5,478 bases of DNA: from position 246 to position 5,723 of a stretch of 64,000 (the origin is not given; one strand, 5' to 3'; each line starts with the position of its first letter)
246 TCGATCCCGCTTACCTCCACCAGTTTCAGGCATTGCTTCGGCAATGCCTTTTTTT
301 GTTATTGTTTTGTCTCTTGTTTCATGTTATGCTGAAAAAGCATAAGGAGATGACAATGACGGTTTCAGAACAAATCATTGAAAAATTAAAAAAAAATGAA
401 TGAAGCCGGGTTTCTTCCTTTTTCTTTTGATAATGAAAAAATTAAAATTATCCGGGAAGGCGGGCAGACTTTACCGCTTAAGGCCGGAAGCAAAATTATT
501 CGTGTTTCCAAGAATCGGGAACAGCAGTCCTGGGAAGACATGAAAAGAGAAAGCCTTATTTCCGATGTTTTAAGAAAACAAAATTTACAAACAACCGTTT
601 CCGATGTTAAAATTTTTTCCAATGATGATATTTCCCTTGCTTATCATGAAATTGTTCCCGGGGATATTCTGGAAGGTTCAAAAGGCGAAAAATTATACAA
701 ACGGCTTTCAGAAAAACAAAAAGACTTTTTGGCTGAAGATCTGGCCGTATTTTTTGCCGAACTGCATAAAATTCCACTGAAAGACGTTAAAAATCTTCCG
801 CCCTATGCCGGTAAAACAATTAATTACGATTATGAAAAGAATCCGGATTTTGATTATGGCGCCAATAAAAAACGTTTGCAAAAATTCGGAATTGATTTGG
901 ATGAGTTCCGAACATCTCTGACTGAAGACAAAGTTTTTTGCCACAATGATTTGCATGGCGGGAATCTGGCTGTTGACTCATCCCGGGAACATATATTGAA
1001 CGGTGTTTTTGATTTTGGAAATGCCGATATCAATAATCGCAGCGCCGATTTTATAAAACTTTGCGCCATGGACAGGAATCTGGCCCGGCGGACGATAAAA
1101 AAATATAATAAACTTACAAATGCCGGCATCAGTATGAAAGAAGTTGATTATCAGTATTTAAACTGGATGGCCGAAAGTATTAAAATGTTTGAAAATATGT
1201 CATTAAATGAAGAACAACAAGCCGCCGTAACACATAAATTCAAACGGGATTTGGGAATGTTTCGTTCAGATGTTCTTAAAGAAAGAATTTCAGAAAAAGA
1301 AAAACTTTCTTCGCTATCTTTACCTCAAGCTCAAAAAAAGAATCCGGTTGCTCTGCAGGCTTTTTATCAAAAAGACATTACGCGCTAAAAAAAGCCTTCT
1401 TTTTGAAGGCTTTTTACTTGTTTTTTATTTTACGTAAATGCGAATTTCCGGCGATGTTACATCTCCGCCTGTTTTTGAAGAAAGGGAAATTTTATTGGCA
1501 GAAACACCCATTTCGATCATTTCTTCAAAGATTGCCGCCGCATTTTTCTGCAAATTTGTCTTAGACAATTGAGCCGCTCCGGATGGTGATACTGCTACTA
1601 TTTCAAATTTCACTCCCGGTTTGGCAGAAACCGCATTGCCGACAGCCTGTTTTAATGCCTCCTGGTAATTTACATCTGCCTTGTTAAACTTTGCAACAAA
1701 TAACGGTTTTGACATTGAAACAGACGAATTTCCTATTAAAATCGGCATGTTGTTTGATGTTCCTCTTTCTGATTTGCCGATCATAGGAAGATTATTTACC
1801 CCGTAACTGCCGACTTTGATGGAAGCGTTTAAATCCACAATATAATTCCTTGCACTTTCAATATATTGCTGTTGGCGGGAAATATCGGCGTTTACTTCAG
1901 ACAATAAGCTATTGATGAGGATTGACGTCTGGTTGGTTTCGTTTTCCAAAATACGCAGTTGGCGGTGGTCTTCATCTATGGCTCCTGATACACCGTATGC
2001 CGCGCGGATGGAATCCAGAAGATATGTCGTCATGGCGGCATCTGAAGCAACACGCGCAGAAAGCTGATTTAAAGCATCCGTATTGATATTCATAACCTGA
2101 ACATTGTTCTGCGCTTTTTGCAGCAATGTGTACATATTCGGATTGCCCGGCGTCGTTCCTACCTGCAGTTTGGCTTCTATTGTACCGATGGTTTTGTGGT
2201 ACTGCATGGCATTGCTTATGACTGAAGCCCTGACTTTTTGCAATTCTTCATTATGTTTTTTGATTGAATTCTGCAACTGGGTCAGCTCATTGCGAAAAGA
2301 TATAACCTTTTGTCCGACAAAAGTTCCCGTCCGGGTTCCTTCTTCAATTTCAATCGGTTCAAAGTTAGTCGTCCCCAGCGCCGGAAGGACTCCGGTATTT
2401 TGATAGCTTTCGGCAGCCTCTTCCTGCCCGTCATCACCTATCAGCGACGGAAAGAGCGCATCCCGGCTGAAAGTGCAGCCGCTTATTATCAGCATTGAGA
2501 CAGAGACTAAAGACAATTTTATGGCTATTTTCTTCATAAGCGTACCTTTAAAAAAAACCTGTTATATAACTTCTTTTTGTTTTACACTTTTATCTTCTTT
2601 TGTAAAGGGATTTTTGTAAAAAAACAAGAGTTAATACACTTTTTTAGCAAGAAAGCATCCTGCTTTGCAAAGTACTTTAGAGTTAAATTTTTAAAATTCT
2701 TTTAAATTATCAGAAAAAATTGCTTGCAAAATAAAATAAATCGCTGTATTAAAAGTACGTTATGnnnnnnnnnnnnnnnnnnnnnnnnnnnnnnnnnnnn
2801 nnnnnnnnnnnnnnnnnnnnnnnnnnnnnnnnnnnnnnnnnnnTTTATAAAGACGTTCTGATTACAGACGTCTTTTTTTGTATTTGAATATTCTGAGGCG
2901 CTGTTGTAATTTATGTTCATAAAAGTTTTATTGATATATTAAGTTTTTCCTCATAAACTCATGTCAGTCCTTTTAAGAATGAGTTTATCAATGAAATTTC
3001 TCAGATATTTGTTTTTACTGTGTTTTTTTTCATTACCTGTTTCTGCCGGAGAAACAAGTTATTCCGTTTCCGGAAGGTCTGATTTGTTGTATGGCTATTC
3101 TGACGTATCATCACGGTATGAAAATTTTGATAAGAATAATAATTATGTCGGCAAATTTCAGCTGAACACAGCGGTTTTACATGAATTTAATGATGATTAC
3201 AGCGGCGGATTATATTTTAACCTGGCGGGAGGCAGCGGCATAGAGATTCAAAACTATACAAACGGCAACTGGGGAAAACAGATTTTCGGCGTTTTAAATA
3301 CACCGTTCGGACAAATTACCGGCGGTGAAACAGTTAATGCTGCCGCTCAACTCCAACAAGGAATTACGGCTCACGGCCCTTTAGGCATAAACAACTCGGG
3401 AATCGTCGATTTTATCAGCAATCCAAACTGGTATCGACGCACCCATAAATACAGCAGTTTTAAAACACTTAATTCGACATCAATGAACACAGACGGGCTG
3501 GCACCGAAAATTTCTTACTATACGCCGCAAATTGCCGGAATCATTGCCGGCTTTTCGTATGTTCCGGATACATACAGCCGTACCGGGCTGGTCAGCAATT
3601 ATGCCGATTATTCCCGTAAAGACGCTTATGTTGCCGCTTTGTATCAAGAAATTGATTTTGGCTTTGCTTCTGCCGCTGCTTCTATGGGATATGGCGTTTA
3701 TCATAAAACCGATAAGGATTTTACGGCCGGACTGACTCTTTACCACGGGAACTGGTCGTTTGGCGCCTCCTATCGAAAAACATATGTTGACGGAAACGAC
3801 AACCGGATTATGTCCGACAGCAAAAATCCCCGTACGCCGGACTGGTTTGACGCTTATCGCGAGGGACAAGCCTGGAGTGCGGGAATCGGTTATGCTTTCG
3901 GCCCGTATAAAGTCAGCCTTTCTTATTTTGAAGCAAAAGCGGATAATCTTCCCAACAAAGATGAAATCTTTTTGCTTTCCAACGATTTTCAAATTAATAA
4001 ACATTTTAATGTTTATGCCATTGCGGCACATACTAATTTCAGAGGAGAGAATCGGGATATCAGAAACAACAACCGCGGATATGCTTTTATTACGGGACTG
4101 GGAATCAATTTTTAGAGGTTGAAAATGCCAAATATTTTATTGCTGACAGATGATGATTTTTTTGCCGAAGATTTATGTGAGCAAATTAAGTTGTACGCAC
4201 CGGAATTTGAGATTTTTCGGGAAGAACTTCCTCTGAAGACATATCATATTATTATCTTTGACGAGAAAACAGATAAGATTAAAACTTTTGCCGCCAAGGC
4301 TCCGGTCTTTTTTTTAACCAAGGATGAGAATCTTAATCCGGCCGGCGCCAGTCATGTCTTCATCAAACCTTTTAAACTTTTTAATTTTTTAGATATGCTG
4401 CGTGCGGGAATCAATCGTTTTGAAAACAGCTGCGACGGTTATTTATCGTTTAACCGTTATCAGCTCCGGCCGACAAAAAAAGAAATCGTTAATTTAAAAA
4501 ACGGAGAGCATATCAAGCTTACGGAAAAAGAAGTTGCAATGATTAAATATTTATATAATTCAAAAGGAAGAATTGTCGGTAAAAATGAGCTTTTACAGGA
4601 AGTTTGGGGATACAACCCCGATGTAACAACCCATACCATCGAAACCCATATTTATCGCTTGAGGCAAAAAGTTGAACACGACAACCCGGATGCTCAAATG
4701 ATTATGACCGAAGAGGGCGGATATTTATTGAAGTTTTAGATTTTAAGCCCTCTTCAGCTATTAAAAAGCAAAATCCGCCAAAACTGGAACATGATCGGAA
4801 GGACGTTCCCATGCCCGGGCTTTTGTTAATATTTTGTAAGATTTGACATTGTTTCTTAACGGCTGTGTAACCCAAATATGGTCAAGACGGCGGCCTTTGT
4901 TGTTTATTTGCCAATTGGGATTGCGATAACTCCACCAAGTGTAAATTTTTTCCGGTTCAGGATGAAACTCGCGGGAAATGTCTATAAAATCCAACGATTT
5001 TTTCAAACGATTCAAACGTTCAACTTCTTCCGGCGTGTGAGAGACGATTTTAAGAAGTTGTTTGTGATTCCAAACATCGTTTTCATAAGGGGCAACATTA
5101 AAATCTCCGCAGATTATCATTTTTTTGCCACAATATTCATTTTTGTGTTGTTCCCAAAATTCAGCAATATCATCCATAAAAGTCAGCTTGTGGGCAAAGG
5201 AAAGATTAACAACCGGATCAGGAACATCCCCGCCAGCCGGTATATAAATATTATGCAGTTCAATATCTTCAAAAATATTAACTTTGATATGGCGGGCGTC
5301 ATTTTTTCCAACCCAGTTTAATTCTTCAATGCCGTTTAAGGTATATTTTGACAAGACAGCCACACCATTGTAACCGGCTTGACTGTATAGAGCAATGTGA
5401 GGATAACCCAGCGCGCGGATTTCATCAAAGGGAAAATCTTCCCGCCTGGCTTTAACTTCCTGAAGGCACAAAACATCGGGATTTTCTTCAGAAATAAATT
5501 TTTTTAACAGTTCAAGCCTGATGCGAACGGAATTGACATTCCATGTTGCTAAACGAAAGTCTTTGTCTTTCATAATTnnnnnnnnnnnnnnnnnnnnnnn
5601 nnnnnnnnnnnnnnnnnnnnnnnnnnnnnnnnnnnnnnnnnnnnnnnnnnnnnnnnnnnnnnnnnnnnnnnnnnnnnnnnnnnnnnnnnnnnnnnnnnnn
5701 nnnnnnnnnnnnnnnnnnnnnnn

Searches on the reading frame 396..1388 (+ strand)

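Call 23: search_protein_families(library=pfam, proteins=[window:396-1388:+], max_evalue=0.00001)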
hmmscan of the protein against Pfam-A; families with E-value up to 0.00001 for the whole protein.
window:396-1388:+ (330 aa): 1 family
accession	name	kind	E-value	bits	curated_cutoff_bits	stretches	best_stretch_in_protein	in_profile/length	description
PF01636.29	APH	-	4.1e-16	59.9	23.2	1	45-227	33-215/239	Phosphotransferase enzyme family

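Call 25: search_protein_families(library=ncbifam, proteins=[window:396-1388:+], max_evalue=0.001)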
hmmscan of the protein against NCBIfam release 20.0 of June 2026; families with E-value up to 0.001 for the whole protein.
window:396-1388:+ (330 aa): 9 families
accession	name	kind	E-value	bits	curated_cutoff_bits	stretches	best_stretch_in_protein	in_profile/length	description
NF033692.1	APH_2pp_I_a_f_h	exception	7.7e-10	38.7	475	1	47-223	46-221/290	APH(2'')-Ia/If/Ih family aminoglycoside O-phosphotransferase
NF000498.2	APH_2pp_If_Ih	exception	9e-09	35.2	600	1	48-223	49-223/297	APH(2'')-If/Ih family aminoglycoside O-phosphotransferase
NF041446.1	APH_2pp_Ii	exception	1.4e-07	31.3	625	1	29-223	32-223/297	aminoglycoside O-phosphotransferase APH(2'')-Ii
NF000015.3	APH_2pp_IIa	exception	1.7e-06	27.3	625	0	98-128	91-125/299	aminoglycoside O-phosphotransferase APH(2'')-IIa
NF000508.1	APH_2pp_Ia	exception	2.6e-06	27.2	600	1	63-223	49-209/277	aminoglycoside O-phosphotransferase APH(2'')-Ia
NF000132.2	APH_2pp_Ig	exception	2.6e-06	27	620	1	49-239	60-255/306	aminoglycoside O-phosphotransferase APH(2'')-Ig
NF000076.3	APH_2pp_Ie_IVa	exception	2.7e-06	26.9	600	1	100-234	107-245/301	APH(2'')-Ie/IVa family aminoglycoside O-phosphotransferase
NF033068.1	APH_3p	equivalog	3.4e-05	23.5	205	0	94-218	85-211/255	APH(3') family aminoglycoside O-phosphotransferase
NF012158.1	macrolide_MphE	exception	4.9e-05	22.7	640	1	41-277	49-283/294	Mph(E) family macrolide 2'-phosphotransferase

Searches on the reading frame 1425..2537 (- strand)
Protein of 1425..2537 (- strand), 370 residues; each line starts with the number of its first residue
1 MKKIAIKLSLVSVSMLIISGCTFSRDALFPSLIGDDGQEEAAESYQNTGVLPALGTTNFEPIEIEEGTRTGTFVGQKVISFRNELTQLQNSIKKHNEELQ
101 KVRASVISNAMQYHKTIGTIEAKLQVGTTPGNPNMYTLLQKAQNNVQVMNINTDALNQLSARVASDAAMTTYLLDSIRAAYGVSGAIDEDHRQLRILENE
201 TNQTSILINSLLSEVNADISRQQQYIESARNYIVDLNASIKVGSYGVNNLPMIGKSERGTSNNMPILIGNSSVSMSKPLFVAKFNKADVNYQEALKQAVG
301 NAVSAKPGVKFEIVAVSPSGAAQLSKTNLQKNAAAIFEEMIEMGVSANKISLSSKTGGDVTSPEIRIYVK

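Call 23: search_protein_families(library=pfam, proteins=[window:1425-2537:-], max_evalue=0.00001)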
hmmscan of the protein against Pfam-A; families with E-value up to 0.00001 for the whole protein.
window:1425-2537:- (370 aa): 0 families

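Call 25: search_protein_families(library=ncbifam, proteins=[window:1425-2537:-], max_evalue=0.001)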
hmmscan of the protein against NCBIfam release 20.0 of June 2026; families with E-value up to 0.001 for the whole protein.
window:1425-2537:- (370 aa): 1 family
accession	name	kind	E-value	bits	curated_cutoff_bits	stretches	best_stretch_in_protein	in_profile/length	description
NF049872.2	cytotoxin_MakB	equivalog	0.00038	19.9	240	1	80-230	47-195/349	alpha-pore-forming cytotoxin subunit MakB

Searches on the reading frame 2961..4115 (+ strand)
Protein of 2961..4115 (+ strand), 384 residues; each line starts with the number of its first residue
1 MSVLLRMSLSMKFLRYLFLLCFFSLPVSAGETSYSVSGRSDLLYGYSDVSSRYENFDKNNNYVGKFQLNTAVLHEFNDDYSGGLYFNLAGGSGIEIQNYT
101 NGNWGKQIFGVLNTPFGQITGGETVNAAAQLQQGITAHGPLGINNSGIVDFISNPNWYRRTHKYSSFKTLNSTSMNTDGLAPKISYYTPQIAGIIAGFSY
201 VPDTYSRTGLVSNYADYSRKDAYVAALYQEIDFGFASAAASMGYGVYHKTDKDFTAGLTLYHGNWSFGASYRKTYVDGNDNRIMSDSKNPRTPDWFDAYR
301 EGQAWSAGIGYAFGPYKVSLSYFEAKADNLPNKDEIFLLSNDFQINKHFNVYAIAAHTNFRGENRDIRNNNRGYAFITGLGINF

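Call 23: search_protein_families(library=pfam, proteins=[window:2961-4115:+], max_evalue=0.00001)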
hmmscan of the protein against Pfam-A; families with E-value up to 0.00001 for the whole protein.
window:2961-4115:+ (384 aa): 1 family
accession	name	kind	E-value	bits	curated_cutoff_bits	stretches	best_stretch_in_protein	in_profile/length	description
PF13609.12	Porin_4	-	5.7e-19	69.5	27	1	19-362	4-309/310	Gram-negative porin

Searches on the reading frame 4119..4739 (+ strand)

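Call 23: search_protein_families(library=pfam, proteins=[window:4119-4739:+], max_evalue=0.00001)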
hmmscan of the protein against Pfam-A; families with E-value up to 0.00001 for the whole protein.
window:4119-4739:+ (206 aa): 1 family
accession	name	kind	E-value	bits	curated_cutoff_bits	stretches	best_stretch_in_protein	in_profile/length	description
PF00486.34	Trans_reg_C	-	2.8e-20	72.6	26.2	1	129-202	1-75/77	Transcriptional regulatory protein, C terminal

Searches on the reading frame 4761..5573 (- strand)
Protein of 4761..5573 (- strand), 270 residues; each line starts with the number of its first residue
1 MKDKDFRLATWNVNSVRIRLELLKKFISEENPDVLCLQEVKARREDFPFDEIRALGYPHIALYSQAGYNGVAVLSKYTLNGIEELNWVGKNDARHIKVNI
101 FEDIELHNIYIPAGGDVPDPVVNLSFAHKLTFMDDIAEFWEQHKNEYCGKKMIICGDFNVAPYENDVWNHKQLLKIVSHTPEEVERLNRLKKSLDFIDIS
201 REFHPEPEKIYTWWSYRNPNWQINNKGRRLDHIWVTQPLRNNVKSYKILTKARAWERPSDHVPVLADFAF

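Call 23: search_protein_families(library=pfam, proteins=[window:4761-5573:-], max_evalue=0.00001)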
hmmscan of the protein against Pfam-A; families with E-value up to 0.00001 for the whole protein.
window:4761-5573:- (270 aa): 1 family
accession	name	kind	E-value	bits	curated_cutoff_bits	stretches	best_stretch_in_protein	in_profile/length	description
PF03372.29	Exo_endo_phos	-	5.4e-27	95.4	24.5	1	9-261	1-225/225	Endonuclease/Exonuclease/phosphatase family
